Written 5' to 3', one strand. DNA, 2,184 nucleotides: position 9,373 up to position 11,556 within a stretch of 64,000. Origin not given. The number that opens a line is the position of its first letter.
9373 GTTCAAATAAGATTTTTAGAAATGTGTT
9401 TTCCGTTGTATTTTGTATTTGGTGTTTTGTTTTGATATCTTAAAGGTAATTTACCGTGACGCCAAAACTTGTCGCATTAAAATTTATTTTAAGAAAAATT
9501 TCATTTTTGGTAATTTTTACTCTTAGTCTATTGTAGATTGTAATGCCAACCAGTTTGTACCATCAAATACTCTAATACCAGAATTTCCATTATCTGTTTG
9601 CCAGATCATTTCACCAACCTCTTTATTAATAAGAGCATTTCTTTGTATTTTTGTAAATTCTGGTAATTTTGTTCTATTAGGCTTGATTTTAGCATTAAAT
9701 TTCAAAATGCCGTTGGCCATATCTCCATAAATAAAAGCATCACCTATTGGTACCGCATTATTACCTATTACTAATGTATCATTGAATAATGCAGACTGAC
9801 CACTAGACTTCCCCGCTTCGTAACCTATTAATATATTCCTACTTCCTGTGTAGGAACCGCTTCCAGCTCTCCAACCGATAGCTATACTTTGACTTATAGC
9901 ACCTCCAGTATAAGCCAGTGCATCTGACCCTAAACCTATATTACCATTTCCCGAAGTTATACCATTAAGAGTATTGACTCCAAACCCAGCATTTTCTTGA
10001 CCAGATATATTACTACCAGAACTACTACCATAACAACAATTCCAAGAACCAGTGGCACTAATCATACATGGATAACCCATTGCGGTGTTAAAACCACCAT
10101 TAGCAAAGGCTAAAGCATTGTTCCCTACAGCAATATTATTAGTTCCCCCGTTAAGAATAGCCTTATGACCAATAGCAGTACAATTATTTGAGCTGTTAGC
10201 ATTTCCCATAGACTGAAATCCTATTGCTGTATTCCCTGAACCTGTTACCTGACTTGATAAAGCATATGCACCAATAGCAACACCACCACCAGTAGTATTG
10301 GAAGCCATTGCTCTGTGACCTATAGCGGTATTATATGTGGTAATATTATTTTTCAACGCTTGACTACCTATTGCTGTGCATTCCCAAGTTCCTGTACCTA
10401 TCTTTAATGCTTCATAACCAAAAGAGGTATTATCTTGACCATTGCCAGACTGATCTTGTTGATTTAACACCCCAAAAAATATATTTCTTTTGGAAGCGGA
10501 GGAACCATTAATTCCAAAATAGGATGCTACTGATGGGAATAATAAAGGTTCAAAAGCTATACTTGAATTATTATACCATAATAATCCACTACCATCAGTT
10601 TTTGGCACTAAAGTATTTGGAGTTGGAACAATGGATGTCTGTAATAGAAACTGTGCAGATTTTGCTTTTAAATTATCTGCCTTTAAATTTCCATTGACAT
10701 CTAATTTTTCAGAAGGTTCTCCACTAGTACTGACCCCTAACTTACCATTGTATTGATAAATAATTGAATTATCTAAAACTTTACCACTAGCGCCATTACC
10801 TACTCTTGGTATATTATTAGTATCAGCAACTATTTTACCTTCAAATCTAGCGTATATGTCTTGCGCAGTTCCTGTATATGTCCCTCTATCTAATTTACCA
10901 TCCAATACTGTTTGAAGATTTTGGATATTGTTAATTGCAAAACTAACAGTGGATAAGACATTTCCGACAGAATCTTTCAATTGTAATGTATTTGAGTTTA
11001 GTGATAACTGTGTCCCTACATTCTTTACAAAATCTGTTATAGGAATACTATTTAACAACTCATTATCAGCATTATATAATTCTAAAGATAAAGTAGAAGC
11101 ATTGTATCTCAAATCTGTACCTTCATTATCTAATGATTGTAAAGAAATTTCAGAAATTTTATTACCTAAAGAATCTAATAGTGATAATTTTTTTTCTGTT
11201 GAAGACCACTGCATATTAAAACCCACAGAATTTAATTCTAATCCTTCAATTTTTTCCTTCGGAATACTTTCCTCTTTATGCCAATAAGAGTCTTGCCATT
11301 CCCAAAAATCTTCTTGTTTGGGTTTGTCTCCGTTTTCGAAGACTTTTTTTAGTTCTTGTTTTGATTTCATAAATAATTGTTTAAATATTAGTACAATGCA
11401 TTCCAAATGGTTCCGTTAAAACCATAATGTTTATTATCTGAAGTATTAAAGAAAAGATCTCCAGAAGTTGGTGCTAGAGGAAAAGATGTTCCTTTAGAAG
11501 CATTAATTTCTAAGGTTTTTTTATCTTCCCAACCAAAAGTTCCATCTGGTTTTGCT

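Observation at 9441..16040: One composite promoter six times: about 20-nt conserved box + exactly 11 nt + TAnnTTTG, in front of the WYL, M15, patatin and both fibre transcription units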

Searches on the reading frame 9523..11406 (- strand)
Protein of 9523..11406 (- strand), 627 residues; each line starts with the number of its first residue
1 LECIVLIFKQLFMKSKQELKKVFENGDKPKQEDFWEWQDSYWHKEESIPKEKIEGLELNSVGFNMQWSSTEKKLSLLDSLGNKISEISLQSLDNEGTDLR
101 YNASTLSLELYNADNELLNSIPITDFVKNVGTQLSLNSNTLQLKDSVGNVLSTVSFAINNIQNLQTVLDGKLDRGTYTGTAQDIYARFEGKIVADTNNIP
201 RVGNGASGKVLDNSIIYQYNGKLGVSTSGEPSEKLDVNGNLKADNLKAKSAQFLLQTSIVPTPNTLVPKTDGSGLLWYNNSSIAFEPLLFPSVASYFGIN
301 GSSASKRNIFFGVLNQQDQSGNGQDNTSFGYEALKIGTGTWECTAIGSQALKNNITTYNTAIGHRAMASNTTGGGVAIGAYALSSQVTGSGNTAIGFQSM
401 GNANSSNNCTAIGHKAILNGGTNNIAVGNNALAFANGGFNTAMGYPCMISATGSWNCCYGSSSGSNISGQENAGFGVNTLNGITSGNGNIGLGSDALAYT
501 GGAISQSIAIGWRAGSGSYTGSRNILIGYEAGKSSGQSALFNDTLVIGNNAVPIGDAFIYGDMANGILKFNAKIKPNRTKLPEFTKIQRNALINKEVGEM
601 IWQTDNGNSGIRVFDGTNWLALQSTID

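Call 6: search_protein_families(library=pfam, proteins=[window:9523-11406:-], max_evalue=0.01)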
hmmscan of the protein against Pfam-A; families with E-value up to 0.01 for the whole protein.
window:9523-11406:- (627 aa): 0 families

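Call 8: search_protein_families(library=phrogs, proteins=[window:9523-11406:-], max_evalue=0.01)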
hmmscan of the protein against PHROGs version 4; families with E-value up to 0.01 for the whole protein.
window:9523-11406:- (627 aa): 3 families
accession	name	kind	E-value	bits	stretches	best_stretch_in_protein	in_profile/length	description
phrog_4636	-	tail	2.8e-17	63.4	2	297-434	212-344/763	tail spike protein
phrog_6002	-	head and packaging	4e-17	62.1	3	423-563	701-844/1183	virion structural protein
phrog_23837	-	head and packaging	2.5e-11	44.1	1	308-427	178-299/507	virion structural protein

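Call 61: search_protein_families(library=padloc, proteins=[window:9523-11406:-], max_evalue=0.001)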
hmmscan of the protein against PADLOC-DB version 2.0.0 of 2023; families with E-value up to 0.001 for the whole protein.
window:9523-11406:- (627 aa): 0 families
